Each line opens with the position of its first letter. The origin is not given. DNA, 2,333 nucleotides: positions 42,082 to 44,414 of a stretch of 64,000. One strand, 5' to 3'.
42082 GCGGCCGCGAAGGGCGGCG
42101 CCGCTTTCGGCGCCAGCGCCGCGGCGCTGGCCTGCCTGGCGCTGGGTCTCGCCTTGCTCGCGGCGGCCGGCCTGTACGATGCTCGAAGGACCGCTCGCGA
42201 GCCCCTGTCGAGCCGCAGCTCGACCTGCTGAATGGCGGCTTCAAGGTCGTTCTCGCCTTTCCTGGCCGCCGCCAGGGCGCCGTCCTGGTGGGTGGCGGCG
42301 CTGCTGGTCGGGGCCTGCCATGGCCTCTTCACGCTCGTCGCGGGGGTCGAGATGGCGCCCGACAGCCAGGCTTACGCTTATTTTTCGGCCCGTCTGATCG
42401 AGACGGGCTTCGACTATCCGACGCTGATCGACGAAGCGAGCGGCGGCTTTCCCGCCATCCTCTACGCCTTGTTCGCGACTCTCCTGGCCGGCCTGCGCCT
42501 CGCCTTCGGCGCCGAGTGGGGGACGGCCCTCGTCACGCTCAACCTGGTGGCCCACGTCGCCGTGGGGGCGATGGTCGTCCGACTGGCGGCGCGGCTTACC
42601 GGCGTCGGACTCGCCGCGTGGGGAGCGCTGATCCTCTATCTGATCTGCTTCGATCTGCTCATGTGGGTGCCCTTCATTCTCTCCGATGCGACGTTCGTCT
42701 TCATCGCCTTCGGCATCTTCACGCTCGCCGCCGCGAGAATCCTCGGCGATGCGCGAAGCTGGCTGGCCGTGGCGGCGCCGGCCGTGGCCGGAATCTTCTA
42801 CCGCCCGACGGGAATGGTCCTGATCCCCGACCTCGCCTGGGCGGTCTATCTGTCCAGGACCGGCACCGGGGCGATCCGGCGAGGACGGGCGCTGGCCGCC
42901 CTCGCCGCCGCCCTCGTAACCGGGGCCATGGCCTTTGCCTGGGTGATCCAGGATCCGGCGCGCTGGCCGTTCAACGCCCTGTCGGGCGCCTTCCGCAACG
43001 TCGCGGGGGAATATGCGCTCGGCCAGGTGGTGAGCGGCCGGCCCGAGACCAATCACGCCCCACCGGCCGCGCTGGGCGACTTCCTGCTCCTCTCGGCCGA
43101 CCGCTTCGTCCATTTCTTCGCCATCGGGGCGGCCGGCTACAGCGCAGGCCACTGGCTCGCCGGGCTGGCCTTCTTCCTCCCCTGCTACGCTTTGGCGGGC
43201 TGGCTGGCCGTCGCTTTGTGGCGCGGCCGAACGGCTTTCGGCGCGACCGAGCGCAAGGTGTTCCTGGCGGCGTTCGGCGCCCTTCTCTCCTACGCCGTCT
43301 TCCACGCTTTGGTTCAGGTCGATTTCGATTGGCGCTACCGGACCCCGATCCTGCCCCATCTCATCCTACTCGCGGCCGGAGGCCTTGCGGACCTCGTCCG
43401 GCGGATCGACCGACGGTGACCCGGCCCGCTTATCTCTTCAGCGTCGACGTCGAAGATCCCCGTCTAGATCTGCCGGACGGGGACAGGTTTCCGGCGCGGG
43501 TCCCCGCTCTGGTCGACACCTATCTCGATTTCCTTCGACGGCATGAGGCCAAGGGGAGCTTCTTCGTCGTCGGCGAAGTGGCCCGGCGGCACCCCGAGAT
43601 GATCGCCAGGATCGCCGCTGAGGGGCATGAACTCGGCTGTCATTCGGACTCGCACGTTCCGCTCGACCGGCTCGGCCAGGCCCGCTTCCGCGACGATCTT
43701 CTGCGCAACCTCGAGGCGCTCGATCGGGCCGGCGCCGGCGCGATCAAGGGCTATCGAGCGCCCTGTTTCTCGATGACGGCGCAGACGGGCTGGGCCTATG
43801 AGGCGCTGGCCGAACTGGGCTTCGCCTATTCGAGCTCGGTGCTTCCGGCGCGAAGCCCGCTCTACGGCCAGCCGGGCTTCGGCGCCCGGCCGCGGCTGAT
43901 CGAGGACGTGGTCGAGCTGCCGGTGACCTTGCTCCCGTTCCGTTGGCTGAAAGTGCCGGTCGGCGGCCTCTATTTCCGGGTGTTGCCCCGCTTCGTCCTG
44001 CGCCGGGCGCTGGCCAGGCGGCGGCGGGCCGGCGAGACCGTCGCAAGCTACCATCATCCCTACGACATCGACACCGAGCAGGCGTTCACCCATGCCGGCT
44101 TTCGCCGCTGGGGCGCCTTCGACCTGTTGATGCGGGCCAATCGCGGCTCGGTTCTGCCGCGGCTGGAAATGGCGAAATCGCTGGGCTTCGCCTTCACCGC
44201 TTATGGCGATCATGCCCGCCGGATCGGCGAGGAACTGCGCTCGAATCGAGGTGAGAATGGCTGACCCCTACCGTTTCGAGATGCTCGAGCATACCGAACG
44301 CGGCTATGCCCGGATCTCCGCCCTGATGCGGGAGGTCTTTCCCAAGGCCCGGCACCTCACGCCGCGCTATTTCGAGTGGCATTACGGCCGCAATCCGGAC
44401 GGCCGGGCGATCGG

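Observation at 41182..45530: Compact translationally coupled GT2 / GT-C-like / deacetylase / GNAT module lying antiparallel between tatD and metG, with ArnC-ArnD-ArnT-like logic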

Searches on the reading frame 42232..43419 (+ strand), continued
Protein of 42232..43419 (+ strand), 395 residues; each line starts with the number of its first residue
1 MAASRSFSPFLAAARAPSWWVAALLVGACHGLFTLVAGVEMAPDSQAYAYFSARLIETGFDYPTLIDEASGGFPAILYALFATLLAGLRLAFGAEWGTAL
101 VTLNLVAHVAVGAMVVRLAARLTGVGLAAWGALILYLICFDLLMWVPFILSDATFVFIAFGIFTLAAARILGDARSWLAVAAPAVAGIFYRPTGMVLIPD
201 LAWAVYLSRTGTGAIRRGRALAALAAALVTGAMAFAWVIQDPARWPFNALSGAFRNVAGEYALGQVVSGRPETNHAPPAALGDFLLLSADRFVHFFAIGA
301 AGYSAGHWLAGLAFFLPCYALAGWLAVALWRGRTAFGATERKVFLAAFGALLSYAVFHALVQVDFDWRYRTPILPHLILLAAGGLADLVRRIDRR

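Call 31: search_protein_families(library=pfam, proteins=[L024:9510-9932:+, L026:9490-9909:+, L064:12107-12460:+, L068:5500-5958:+, L037:11165-11614:+, L049:12048-12449:-, L064:8722-9879:+, L071:8850-9893:+, L071:12176-13453:-, L055:12183-13268:+], max_evalue=0.01)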
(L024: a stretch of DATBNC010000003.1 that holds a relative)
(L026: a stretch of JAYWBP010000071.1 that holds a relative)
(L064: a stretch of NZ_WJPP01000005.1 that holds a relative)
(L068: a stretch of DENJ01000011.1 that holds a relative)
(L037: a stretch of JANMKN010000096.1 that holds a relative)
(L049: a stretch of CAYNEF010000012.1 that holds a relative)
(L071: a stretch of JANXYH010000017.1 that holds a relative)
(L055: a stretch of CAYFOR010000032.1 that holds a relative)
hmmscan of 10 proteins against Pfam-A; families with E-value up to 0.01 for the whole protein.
L024:9510-9932:+ (140 aa): 1 family
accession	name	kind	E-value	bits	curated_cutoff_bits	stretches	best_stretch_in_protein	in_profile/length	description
PF04138.20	GtrA_DPMS_TM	-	4e-21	75.8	26.1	1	22-139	1-117/117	GtrA/DPMS, transmembrane domain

L026:9490-9909:+ (139 aa): 1 family
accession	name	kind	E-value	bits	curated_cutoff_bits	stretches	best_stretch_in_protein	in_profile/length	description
PF04138.20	GtrA_DPMS_TM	-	3.7e-19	69.5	26.1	1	21-138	1-117/117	GtrA/DPMS, transmembrane domain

L064:12107-12460:+ (117 aa): 1 family
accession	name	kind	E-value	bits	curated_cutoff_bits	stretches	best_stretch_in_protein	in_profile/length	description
PF00892.27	EamA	-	2.6e-06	28.2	28.2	1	38-110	64-134/135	EamA-like transporter family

L068:5500-5958:+ (152 aa): 0 families

L037:11165-11614:+ (149 aa): 3 families
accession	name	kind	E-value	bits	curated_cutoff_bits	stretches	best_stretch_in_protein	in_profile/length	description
PF07635.16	PSCyt1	-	8.3e-10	39.6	22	1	75-121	1-58/59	Planctomycete cytochrome C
PF13442.11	Cytochrome_CBB3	-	0.0063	17.3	27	1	68-133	7-63/68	Cytochrome C oxidase, cbb3-type, subunit III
PF14376.11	Haem_bd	-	0.0097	16.3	27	0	52-84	19-51/133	Haem-binding domain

L049:12048-12449:- (133 aa): 1 family
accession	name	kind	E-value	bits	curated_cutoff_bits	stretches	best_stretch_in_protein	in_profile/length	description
PF01451.26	LMWPc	-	1.4e-20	74.4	23.2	1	3-129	1-143/144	Low molecular weight phosphotyrosine protein phosphatase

L064:8722-9879:+ (385 aa): 7 families
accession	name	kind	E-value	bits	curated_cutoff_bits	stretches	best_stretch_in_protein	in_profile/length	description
PF00534.26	Glycos_transf_1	-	8.1e-34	117.1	26.4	1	196-355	13-172/172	Glycosyl transferases group 1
PF13692.12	Glyco_trans_1_4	-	3.7e-29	102.3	27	1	200-341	3-142/142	Glycosyl transferases group 1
PF13477.12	Glyco_trans_4_2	-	7.7e-15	55.7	23.4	1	5-139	3-130/139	Glycosyl transferase 4-like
PF13579.12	Glyco_trans_4_4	-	9.2e-12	46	29.7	1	19-175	8-156/158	Glycosyl transferase 4-like domain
PF13524.12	Glyco_trans_1_2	-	1.5e-11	44.9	25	1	221-362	7-135/144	Glycosyl transferase-like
PF13439.12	Glyco_transf_4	-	2.2e-10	41.3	28.5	1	20-117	10-107/170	Glycosyltransferase Family 4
PF20706.3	GT4-conflict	-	3.6e-05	23.4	26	1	166-353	170-369/385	Family 4 Glycosyltransferase in conflict systems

L071:8850-9893:+ (347 aa): 6 families
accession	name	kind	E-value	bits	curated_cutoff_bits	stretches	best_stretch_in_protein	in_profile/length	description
PF01370.27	Epimerase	-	1.6e-60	205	20.9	1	21-267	1-240/240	NAD dependent epimerase/dehydratase family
PF16363.11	GDP_Man_Dehyd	-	9.5e-48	163.8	27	1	22-333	1-329/332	GDP-mannose 4,6 dehydratase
PF01073.25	3Beta_HSD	-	2e-17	63.6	22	1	22-253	1-230/280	3-beta hydroxysteroid dehydrogenase/isomerase family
PF02719.21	Polysacc_synt_2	-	6.4e-16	58.8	20.2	1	22-279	2-241/293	Polysaccharide biosynthesis protein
PF13460.12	NAD_binding_10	-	8.8e-07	29.4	27.2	1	25-154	1-108/184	NAD(P)H-binding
PF07993.18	NAD_binding_4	-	1.9e-06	27.7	20.1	1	23-151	1-144/258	Male sterility protein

L071:12176-13453:- (425 aa): 1 family
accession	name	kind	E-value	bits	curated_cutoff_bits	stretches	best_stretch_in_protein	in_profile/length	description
PF00953.26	Glycos_transf_4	-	1.5e-27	97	27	1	140-295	4-159/160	Glycosyl transferase family 4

L055:12183-13268:+ (361 aa): 2 families
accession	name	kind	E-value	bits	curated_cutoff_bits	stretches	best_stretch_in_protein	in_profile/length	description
PF02350.25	Epimerase_2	-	4.7e-104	348.4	30.6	1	27-358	7-346/347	UDP-N-acetylglucosamine 2-epimerase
PF13579.12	Glyco_trans_4_4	-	3.7e-05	24.6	29.7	1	57-168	41-155/158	Glycosyl transferase 4-like domain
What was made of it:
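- GtrA (PF04138, 4e-21) lies between the GNAT and the GT-C in L024 and L026 (call 31). L064 has a small EamA (ArnE/F-like) gene after the pair (call 31).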

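Call 47: search_protein_families(library=pfam, alignment_id=A2, max_evalue=0.01)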
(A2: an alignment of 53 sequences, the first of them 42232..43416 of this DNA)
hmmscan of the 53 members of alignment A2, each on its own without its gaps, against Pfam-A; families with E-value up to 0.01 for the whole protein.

A. member 1, window:42232-43416:+ (395 aa): 0 families

B. families by the number of members that match (of 53 scanned): 5 families
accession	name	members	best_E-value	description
PF13231.12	PMT_2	4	3.6e-08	Dolichyl-phosphate-mannose-protein mannosyltransferase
PF02366.24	PMT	3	0.0014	Dolichyl-phosphate-mannose-protein mannosyltransferase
PF20176.3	DUF6541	1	2.5e-05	Family of unknown function (DUF6541)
PF03901.23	Glyco_transf_22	1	0.00026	Alg9-like mannosyltransferase family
PF09913.15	DUF2142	1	0.003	Predicted membrane protein (DUF2142)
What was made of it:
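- On Pfam PMT_2 (PF13231; ArnT/PMT-like GT-C): Only 4 of 53 diverse members hit at E<=0.01 (call 47).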

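Call 48: search_protein_families(library=pfam, proteins=[P0107, P0085, P0134, P0255], max_evalue=0.1)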
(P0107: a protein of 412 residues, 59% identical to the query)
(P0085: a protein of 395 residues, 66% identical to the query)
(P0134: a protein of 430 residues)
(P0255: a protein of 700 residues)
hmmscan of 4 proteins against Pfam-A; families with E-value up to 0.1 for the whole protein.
P0107 (412 aa): 2 families
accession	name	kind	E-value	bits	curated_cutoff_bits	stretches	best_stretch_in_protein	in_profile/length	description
PF13231.12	PMT_2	-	3.5e-06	27.7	26.1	1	80-229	7-155/160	Dolichyl-phosphate-mannose-protein mannosyltransferase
PF19762.4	DUF6249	-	0.094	13.1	33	1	210-270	53-103/104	Domain of unknown function (DUF6249)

P0085 (395 aa): 1 family
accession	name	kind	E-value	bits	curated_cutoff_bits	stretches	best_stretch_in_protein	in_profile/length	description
PF11777.13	DUF3316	-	0.029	14.8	24.4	1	357-384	103-130/145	Protein of unknown function (DUF3316)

P0134 (430 aa): 1 family
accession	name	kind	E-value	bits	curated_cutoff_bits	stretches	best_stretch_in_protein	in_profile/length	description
PF03901.23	Glyco_transf_22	-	0.00039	20.2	23.8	1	70-209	54-193/414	Alg9-like mannosyltransferase family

P0255 (700 aa): 7 families
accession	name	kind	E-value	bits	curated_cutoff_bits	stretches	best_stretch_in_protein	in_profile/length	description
PF00535.33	Glycos_transf_2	-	1e-27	97.6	23.3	1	10-163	1-164/168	Glycosyl transferase family 2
PF10111.15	Glyco_tranf_2_2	-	9.5e-13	48.7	27.3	2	10-101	1-101/276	Glycosyltransferase like family 2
PF13641.12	Glyco_tranf_2_3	-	3.2e-11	44.1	27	1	7-210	1-217/230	Glycosyltransferase like family 2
PF13632.12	Glyco_trans_2_3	-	0.00022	21.5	27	1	84-279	1-153/198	Glycosyl transferase family group 2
PF13506.12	Glyco_transf_21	-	0.00037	20.4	21.7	1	75-226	24-173/174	Glycosyl transferase family 21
PF02709.20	Glyco_transf_7C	-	0.0013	18.8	23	1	143-203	11-73/78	N-terminal domain of galactosyltransferase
PF02366.24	PMT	-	0.0061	16.6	22.7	1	407-469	84-146/245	Dolichyl-phosphate-mannose-protein mannosyltransferase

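Call 61: search_protein_families(library=pfam, proteins=[L059:936-2648:+, L052:6731-7198:+, L047:8961-9917:+, L064:11115-12107:+, L037:7377-8180:+], max_evalue=0.01)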
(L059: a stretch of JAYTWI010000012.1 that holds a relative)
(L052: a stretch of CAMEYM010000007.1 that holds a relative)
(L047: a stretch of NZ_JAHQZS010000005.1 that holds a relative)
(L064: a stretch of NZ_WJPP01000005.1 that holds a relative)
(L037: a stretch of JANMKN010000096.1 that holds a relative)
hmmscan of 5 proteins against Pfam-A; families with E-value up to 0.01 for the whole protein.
L059:936-2648:+ (571 aa): 2 families
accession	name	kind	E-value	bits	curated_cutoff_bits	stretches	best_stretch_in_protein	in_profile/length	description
PF04138.20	GtrA_DPMS_TM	-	4.1e-16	59.7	26.1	1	439-555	1-117/117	GtrA/DPMS, transmembrane domain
PF13231.12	PMT_2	-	4.1e-08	34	26.1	1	118-266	6-155/160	Dolichyl-phosphate-mannose-protein mannosyltransferase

L052:6731-7198:+ (156 aa): 1 family
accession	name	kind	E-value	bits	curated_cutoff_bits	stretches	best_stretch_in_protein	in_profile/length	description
PF04138.20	GtrA_DPMS_TM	-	1.6e-21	77.1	26.1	1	34-148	1-117/117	GtrA/DPMS, transmembrane domain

L047:8961-9917:+ (318 aa): 1 family
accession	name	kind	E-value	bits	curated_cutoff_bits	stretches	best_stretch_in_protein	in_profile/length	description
PF00535.33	Glycos_transf_2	-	1.7e-13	51.3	23.3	1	10-169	3-164/168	Glycosyl transferase family 2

L064:11115-12107:+ (330 aa): 2 families
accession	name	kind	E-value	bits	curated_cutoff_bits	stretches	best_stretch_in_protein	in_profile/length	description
PF00535.33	Glycos_transf_2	-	1.5e-18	67.7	23.3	1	10-172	2-165/168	Glycosyl transferase family 2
PF13641.12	Glyco_tranf_2_3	-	0.0047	17.4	27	1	6-100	1-101/230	Glycosyltransferase like family 2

L037:7377-8180:+ (267 aa): 2 families
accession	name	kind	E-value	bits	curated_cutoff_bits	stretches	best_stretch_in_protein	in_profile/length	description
PF01522.26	Polysacc_deac_1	-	2e-24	86.4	23.1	1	27-132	18-123/124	Polysaccharide deacetylase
PF11959.13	DUF3473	-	0.0011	19.4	29.6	1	156-247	15-114/130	Domain of unknown function (DUF3473)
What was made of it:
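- On Three-component periplasmic glycosylation system: Family members pass the PMT_2 gathering score (calls 48, 61).
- On Pfam PMT_2 (PF13231; ArnT/PMT-like GT-C): P0107 (59% identical to g2) scores 27.7 bits and the L059 member 34 bits, against a cutoff of 26.1 (calls 48, 61).
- g2 is GT-C. Relatives give Pfam GT-C hits above threshold (calls 47, 48, 61). L059 carries a GT-C+GtrA fusion (call 61). L052 has a GtrA gene 3 kb away (call 61). GtrA genes and fusions point to a flipped polyprenyl-P-sugar (calls 31, 61).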

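Call 77: fold_search(model_id=the predicted structure, library=viral)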
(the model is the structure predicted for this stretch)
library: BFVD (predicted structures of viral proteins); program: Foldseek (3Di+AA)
matches with E <= 10: 92; with E <= 0.001: 0
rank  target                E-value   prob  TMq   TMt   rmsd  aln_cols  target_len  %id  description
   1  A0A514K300            3.9e-03  1.00  0.48  0.55   8.3       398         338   11  Uncharacterized protein [Nitrosopumilus spindle-shaped virus 1]
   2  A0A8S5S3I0            2.6e-01  0.96  0.37  0.20  10.9       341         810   16  Uncharacterized protein [Siphoviridae sp. ctBLh2]
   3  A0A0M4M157            9.6e-01  0.06  0.12  0.13  24.0       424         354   12  ORF58 [Felid gammaherpesvirus 1]
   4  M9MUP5                1.1e+00  0.08  0.13  0.08  20.8       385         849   10  (no name in the UniProt tables at hand)
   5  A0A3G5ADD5            1.9e+00  0.02  0.10  0.10  21.8       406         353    9  Uncharacterized protein [Hyperionvirus sp.]
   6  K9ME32                2.0e+00  0.06  0.12  0.08  34.8       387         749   11  (no name in the UniProt tables at hand)
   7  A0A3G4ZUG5            2.4e+00  0.03  0.10  0.07  33.1       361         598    8  Uncharacterized protein (Fragment) [Barrevirus sp.]
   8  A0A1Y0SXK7            2.4e+00  0.02  0.11  0.11  27.4       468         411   11  Virion structural protein [Pseudomonas phage Noxifer]
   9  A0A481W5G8            2.5e+00  0.02  0.10  0.10  25.1       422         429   12  Virion structural protein [Pseudomonas phage Psa21]
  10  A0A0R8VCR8            2.6e+00  0.11  0.15  0.12  17.9       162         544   18  (no name in the UniProt tables at hand)
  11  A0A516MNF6            2.7e+00  0.05  0.15  0.09  25.7       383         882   10  (no name in the UniProt tables at hand)
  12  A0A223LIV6            2.7e+00  0.03  0.11  0.12  25.8       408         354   10  Uncharacterized protein [Erwinia phage vB_EamM_Joad]
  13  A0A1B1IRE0            2.8e+00  0.02  0.11  0.08  27.3       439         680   12  (no name in the UniProt tables at hand)
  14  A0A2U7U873            3.0e+00  0.04  0.14  0.14  23.0       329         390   13  Putative membrane transporter protein [Pandoravirus quercus]
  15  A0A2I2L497            3.0e+00  0.03  0.11  0.11  22.7       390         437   12  Transmembrane domain-containing protein [Orpheovirus IHUMI-LCC2]
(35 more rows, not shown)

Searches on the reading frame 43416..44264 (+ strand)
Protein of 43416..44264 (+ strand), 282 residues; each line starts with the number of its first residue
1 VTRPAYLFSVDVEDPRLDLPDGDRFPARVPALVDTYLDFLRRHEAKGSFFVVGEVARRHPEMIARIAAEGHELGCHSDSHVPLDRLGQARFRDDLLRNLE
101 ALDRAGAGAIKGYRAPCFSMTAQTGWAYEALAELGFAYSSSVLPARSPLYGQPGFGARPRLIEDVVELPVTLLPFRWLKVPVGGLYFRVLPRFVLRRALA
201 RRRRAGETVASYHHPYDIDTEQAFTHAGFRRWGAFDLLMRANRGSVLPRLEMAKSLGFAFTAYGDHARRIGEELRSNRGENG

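Call 4: search_protein_families(library=pfam, proteins=[window:43416-44264:+], max_evalue=0.1)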
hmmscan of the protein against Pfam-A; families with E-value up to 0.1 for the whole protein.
window:43416-44264:+ (282 aa): 2 families
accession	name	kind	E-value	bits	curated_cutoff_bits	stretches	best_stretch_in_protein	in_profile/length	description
PF01522.26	Polysacc_deac_1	-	2e-18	67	23.1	1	30-129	18-117/124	Polysaccharide deacetylase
PF11959.13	DUF3473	-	2.4e-15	57.1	29.6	1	140-225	1-91/130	Domain of unknown function (DUF3473)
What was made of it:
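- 43416..44264 (+): g3: a CE4 polysaccharide deacetylase with a DUF3473 C-terminal domain, 282 aa, predicted cytoplasmic. It is the predicted de-N-acetylase of the sugar donor. PF01522 at 2e-18 and PF11959 at 2.4e-15 (call 4).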

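Call 5: search_protein_families(library=ncbifam, proteins=[window:43416-44264:+], max_evalue=0.1)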
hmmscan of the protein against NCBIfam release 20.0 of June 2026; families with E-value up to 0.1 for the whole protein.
window:43416-44264:+ (282 aa): 10 families
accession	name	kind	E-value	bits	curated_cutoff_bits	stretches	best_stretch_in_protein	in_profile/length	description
TIGR03006.1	pepcterm_polyde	equivalog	2.8e-47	161.1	276.2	1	9-224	12-232/272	XrtA system polysaccharide deacetylase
TIGR04243.1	nodulat_NodB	equivalog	1.5e-14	54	240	1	34-117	18-102/197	chitooligosaccharide deacetylase NodB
NF045821.1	PgAcgDacpgdA1_Bac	equivalog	5.1e-14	51.8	400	1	36-128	106-199/282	peptidoglycan-N-acetylglucosamine deacetylase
TIGR02764.1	spore_ybaN_pdaB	equivalog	1.4e-12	47.8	237.4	1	33-119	21-107/191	polysaccharide deacetylase family sporulation protein PdaB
TIGR02884.1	spore_pdaA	equivalog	5.5e-10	39.3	298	1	35-98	54-117/224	delta-lactam-biosynthetic de-N-acetylase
TIGR02873.1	spore_ylxY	hypoth_equivalog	5.6e-10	38.9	391.5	1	33-117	100-184/268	probable sporulation protein, polysaccharide deacetylase family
NF045822.1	PgAcgDacpgdA2_Bac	equivalog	9.4e-08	31.7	400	1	36-81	87-132/274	peptidoglycan-N-acetylglucosamine deacetylase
NF045820.1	PgAcgDacpgdA_Strep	equivalog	1.9e-05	23.7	800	1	34-87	284-337/463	peptidoglycan-N-acetylglucosamine deacetylase PgdA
NF050820.1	PolSacchBiosHfsH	equivalog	4.4e-05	23.3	400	1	61-117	84-140/249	oligosaccharide deacetylase HfsH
TIGR03212.1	uraD_N-term-dom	equivalog_domain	0.031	13.3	424.6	1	48-114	94-161/297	allantoinase PuuE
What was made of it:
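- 43416..44264 (+): The closest NCBIfam model is TIGR03006, the XrtA-system deacetylase, at 161 bits against a cutoff of 276 (call 5).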

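Call 25: search_solved_structures(query=window:43419-44261:+, max_evalue=0.001)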
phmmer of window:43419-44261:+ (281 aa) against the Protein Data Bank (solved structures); distinct sequences matched with E-value up to 0.001: 28.
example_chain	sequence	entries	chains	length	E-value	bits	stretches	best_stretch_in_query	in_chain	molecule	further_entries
3rxz_A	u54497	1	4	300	5.2e-14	55.9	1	4-156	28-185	Polysaccharide deacetylase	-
5o6y_A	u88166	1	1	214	9.4e-13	51.8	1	34-128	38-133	Peptidoglycan N-acetylglucosamine deacetylase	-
5o6y_B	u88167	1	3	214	4.6e-12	49.5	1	34-127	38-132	Peptidoglycan N-acetylglucosamine deacetylase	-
4l1g_A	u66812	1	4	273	7.5e-12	48.8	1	34-127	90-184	Peptidoglycan N-acetylglucosamine deacetylase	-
2y8u_A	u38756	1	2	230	1.2e-10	44.9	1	34-121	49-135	CHITIN DEACETYLASE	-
7y51_A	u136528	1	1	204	3.8e-10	43.2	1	28-104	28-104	Predicted xylanase/chitin deacetylase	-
7fbw_A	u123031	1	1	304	8.8e-10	42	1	28-104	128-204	Predicted xylanase/chitin deacetylase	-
7bly_A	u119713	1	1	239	1.3e-09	41.4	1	34-137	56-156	Aspergillus niger contig An12c0130, genomic contig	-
4m1b_A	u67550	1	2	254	8.2e-07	32.3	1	35-123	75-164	Polysaccharide deacetylase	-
1ny1_A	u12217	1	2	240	9.1e-07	32.1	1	35-94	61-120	Probable polysaccharide deacetylase pdaA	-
6h8l_A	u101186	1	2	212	9.8e-07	32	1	29-87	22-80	Peptidoglycan-N-acetylmuramic acid deacetylase PdaC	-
6h8n_A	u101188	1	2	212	1e-06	32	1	29-87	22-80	Peptidoglycan-N-acetylmuramic acid deacetylase PdaC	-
1w1a_1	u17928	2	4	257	1e-06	31.9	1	35-94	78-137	PROBABLE POLYSACCHARIDE DEACETYLASE PDAA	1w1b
1w17_A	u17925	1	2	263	1.1e-06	31.9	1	35-94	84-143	PROBABLE POLYSACCHARIDE DEACETYLASE PDAA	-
5jp6_A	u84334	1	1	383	1.5e-06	31.4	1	32-117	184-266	Putative polysaccharide deacetylase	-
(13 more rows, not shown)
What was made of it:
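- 43416..44264 (+): The PDB CE4 entry 3rxz matches at 5e-14 (call 25).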
